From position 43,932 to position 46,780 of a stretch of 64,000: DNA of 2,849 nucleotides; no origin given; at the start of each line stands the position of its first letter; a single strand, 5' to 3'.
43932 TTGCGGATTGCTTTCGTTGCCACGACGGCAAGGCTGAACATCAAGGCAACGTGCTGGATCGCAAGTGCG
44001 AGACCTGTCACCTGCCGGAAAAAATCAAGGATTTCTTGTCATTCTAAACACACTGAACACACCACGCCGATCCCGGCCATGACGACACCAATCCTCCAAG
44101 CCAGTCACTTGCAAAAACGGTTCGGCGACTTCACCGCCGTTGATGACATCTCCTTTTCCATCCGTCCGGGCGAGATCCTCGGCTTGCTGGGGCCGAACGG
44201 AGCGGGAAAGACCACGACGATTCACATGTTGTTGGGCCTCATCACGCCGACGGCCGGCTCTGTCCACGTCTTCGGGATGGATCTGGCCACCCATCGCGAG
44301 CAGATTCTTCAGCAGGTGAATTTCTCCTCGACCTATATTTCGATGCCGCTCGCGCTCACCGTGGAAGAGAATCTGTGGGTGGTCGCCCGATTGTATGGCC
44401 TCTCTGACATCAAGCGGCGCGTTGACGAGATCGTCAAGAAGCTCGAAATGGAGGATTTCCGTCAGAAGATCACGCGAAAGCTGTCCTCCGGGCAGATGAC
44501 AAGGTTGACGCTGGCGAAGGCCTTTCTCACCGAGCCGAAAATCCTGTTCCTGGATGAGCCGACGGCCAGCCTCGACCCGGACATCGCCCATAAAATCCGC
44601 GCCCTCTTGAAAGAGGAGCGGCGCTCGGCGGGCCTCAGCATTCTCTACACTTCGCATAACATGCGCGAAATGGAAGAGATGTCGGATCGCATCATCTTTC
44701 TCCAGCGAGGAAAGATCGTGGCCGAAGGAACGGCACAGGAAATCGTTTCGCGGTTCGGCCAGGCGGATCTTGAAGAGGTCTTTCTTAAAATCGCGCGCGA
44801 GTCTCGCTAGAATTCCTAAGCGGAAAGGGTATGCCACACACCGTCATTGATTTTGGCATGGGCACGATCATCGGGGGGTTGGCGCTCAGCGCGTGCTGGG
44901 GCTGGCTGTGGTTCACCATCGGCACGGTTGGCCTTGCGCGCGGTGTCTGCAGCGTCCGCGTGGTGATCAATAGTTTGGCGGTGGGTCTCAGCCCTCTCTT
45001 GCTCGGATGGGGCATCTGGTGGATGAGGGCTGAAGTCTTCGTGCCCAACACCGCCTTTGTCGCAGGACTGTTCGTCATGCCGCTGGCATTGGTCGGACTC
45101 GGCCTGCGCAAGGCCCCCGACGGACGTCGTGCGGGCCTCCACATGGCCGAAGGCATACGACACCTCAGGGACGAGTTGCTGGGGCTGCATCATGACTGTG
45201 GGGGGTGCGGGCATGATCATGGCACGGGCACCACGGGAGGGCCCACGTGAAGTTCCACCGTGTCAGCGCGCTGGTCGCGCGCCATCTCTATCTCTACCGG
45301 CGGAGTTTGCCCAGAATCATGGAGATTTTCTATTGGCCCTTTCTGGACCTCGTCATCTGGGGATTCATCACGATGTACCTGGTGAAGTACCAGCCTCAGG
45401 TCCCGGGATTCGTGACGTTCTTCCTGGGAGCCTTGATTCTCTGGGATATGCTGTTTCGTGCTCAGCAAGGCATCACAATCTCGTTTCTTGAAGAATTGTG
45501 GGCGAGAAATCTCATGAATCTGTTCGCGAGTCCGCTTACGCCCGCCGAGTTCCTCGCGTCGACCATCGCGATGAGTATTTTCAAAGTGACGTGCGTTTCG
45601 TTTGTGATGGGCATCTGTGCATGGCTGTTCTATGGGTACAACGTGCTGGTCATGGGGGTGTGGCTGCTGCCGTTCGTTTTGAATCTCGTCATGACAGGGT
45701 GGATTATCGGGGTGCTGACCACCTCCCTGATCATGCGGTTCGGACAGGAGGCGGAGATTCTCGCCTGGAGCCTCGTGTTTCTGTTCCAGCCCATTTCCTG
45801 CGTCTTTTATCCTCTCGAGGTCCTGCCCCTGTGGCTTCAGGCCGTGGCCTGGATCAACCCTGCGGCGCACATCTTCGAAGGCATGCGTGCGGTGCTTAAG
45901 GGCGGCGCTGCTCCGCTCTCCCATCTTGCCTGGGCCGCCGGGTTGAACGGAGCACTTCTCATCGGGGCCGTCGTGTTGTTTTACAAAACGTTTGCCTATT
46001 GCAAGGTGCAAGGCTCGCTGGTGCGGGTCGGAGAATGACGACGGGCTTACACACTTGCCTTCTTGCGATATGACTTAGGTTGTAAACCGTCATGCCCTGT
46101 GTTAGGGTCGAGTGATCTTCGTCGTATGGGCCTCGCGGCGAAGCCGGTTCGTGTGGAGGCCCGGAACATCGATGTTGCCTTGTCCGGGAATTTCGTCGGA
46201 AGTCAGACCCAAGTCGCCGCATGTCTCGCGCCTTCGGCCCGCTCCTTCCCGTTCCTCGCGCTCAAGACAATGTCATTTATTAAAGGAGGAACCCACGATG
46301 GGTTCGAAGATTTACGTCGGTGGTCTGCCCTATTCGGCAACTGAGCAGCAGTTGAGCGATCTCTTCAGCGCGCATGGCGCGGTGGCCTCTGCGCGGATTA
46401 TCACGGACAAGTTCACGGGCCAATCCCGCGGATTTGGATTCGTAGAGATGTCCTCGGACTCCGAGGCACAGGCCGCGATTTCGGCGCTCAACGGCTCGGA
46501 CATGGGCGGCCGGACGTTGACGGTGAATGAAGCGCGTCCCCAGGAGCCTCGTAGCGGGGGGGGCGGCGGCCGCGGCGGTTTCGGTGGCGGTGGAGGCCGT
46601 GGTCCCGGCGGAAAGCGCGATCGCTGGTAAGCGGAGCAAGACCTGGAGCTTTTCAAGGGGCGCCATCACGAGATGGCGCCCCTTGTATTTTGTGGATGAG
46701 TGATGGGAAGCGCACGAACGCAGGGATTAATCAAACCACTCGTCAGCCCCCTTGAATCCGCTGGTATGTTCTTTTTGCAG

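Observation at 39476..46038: tatC-mrp-moeA-mobB-hexaheme cytochrome-ABC-2 run: candidate maturation and electron-transfer module for a Tat-exported molybdoenzyme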

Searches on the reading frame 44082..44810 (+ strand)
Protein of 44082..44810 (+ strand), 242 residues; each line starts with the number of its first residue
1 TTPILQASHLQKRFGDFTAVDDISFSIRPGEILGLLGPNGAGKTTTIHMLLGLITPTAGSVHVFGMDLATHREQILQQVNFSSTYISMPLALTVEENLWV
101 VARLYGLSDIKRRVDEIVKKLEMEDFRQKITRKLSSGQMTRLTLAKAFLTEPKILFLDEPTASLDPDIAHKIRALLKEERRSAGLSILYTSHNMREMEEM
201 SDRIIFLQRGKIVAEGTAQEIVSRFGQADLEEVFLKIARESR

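Call 4: search_protein_families(library=pfam, proteins=[window:44082-44810:+], max_evalue=0.01)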
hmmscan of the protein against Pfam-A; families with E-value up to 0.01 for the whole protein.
window:44082-44810:+ (242 aa): 7 families
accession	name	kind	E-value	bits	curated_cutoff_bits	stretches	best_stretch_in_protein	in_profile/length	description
PF00005.33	ABC_tran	-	1.1e-32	113.9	25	1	21-162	2-137/137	ABC transporter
PF13304.12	AAA_21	-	1.8e-12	48.4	27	1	132-196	236-302/304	AAA domain, putative AbiEii toxin, Type IV TA system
PF07728.20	AAA_5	-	8.6e-05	23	22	1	35-182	4-96/139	AAA domain (dynein-related subfamily)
PF02463.25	SMC_N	-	0.00017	21.5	40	0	108-204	114-208/220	RecF/RecN/SMC N terminal domain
PF13401.12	AAA_22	-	0.0012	19.6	27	1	32-187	7-118/130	AAA domain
PF13173.12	AAA_14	-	0.0037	17.7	27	0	31-67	3-38/129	AAA domain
PF00004.35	AAA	-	0.0058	17.5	21.2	0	35-159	3-65/131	ATPase family associated with various cellular activities (AAA)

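Call 7: search_protein_families(library=ncbifam, proteins=[window:44082-44810:+], max_evalue=0.001)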
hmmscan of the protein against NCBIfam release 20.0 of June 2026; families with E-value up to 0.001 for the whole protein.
window:44082-44810:+ (242 aa): 188 families (the best 25 are shown)
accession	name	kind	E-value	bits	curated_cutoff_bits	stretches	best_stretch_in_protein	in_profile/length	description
TIGR01188.1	drrA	subfamily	3.2e-65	220.4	312.45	1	12-231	1-221/302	daunorubicin resistance ABC transporter, ATP-binding protein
NF033858.1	ABC2_perm_RbbA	equivalog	3.4e-59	200.6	1050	1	3-240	265-503/909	ribosome-associated ATPase/putative transporter RbbA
TIGR03864.1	PQQ_ABC_ATP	hypoth_equivalog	3.9e-54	183.6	302.25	1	5-236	2-234/236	ABC transporter, ATP-binding subunit, PQQ-dependent alcohol dehydrogenase system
NF010060.0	PRK13537.1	equivalog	2.7e-49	167.7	521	1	2-234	13-246/314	nodulation factor ABC transporter ATP-binding protein NodI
TIGR03522.1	GldA_ABC_ATP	equivalog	1.9e-47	162.2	402.6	1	6-223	4-221/301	gliding motility-associated ABC transporter ATP-binding subunit GldA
TIGR04406.1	LPS_export_lptB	equivalog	2.3e-46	158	240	1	5-223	2-224/239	LPS export ABC transporter ATP-binding protein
NF010059.0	PRK13536.1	equivalog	1.5e-43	148.8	549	1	8-223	47-263/342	nodulation factor ABC transporter ATP-binding protein NodI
TIGR01288.1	nodI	equivalog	1.8e-41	142.1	424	1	8-224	8-225/303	nodulation factor ABC transporter ATP-binding protein NodI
TIGR00968.1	3a0106s01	subfamily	6.5e-41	140.4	342.75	1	8-223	4-220/237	sulfate ABC transporter ATP-binding protein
TIGR03740.1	galliderm_ABC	subfamily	1.7e-40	139.1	309.75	1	5-237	1-221/223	lantibiotic protection ABC transporter ATP-binding subunit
NF006987.0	PRK09452.1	equivalog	2.1e-40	138.6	482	1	2-222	15-236/378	spermidine/putrescine ABC transporter ATP-binding protein PotA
TIGR03265.1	PhnT2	equivalog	4e-40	138.1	457.7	1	3-223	3-224/353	putative 2-aminoethylphosphonate ABC transporter ATP-binding protein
TIGR04521.1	ECF_ATPase_2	equivalog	1.1e-38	133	330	1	17-224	18-235/279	energy-coupling factor transporter ATPase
TIGR01186.1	proV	subfamily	1.4e-38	133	326.6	1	14-224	3-220/363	betaine/proline/choline family ABC transporter ATP-binding protein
TIGR04520.1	ECF_ATPase_1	equivalog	1.4e-38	132.9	315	1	17-233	15-233/269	energy-coupling factor transporter ATPase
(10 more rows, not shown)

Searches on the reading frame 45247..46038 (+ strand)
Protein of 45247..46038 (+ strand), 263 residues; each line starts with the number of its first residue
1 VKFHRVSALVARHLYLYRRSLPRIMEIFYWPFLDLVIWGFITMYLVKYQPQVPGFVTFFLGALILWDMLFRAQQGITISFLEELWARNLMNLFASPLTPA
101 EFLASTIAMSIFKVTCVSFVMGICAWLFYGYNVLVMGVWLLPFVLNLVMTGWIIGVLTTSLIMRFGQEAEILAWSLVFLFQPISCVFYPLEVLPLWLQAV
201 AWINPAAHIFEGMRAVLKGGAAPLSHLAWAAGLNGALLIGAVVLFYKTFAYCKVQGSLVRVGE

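Call 4: search_protein_families(library=pfam, proteins=[window:45247-46038:+], max_evalue=0.01)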
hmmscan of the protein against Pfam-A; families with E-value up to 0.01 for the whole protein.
window:45247-46038:+ (263 aa): 2 families
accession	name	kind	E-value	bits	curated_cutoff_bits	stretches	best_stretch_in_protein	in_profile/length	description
PF01061.29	ABC2_membrane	-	9.6e-13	48.6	26.9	1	23-216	16-209/211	ABC-2 type transporter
PF12698.13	ABC2_membrane_3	-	6e-07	29.3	31.6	1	49-244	154-344/347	ABC-2 family transporter protein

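Call 7: search_protein_families(library=ncbifam, proteins=[window:45247-46038:+], max_evalue=0.001)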
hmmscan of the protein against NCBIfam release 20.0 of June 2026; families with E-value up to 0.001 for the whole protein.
window:45247-46038:+ (263 aa): 4 families
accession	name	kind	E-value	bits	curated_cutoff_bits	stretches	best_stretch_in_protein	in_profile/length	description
NF011648.0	PRK15066.1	subfamily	7.9e-08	32.2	225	1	55-219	59-221/257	ABC transporter permease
TIGR00025.1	Mtu_efflux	paralog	1.3e-06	28.1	146.9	1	83-244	65-233/238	ABC transporter efflux protein, DrrB family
TIGR03062.1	pip_yhgE_Cterm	subfamily_domain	0.00019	21.1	102.2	1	101-244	52-198/208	YhgE/Pip family protein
NF050053.1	CapPschTportKpsM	equivalog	0.00034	20.7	300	1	57-217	61-217/257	capsule polysaccharide transporter KpsM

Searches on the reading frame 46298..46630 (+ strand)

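Call 7: search_protein_families(library=ncbifam, proteins=[window:46298-46630:+], max_evalue=0.001)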
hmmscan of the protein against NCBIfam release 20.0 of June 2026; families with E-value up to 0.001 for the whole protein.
window:46298-46630:+ (110 aa): 8 families
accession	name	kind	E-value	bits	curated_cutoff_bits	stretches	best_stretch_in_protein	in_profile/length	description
NF058537.1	Rbp_regulator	equivalog_domain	1.1e-31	109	100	1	4-82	1-79/79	RNA-binding regulator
TIGR01622.1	SF-CC1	subfamily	1.7e-20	73.5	231.65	1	3-80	220-297/500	splicing factor, CC1-like family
TIGR01642.1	U2AF_lg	subfamily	2e-19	69.5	310.3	1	3-79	297-373/510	U2 snRNP auxilliary factor, large subunit, splicing factor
TIGR01661.1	ELAV_HUD_SF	subfamily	3.1e-16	59.9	279.1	1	2-71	89-158/351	ELAV/HuD family splicing factor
TIGR01628.1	PABP-1234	subfamily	1.5e-15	57.4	497.1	1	2-85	285-367/595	polyadenylate binding protein, human types 1, 2, 3, 4 family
TIGR01659.1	sex-lethal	subfamily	1.4e-12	47.9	486.2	1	4-77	195-270/346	sex-lethal family splicing factor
TIGR01648.1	hnRNP-R-Q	subfamily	1.3e-08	34.1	317.85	1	2-75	58-131/577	hnRNP-R, Q splicing factor family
TIGR01645.1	half-pint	subfamily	6.4e-08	31.8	443.95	1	4-82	108-182/607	poly-U binding splicing factor, half-pint family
